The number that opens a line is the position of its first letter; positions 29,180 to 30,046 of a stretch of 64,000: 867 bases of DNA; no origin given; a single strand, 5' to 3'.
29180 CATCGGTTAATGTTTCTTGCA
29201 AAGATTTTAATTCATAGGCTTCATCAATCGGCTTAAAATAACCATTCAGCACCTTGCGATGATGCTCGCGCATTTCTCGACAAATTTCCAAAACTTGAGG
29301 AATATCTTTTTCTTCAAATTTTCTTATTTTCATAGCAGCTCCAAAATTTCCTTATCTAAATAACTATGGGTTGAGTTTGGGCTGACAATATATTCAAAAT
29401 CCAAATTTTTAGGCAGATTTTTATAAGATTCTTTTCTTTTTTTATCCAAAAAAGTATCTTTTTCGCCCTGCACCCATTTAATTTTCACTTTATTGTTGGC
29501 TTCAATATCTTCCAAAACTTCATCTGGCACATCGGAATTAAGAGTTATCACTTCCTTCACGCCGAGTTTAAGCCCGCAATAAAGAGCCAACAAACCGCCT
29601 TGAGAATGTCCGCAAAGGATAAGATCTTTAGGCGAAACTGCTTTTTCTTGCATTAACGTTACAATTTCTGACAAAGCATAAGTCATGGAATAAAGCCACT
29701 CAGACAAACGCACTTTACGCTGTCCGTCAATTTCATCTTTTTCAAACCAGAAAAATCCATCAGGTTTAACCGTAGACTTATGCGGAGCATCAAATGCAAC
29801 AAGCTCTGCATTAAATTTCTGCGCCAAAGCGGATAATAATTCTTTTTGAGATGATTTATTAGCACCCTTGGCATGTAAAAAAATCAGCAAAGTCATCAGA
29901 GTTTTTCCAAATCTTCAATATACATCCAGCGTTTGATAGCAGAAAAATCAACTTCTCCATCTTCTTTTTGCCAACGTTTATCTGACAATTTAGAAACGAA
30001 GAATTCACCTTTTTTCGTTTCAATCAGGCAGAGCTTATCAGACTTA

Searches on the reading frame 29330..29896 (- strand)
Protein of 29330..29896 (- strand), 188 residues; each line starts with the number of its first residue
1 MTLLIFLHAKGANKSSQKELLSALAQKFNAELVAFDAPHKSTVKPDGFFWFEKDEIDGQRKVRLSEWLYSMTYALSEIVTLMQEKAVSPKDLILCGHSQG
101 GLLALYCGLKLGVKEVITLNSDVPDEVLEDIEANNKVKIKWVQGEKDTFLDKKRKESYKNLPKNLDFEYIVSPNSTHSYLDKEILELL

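Call 23: search_protein_families(library=pfam, proteins=[window:29330-29896:-], max_evalue=0.0001)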
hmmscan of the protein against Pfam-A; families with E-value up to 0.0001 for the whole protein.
window:29330-29896:- (188 aa): 3 families
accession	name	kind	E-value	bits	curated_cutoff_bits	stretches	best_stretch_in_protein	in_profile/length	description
PF02230.22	Abhydrolase_2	-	1.7e-11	44.8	23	1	3-160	16-180/217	Phospholipase/Carboxylesterase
PF00561.26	Abhydrolase_1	-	2.6e-05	24.5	25.8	1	3-149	2-127/245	alpha/beta hydrolase fold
PF07819.20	PGAP1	-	3.4e-05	24.1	24.3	1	67-128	68-134/233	PGAP1-like alpha/beta domain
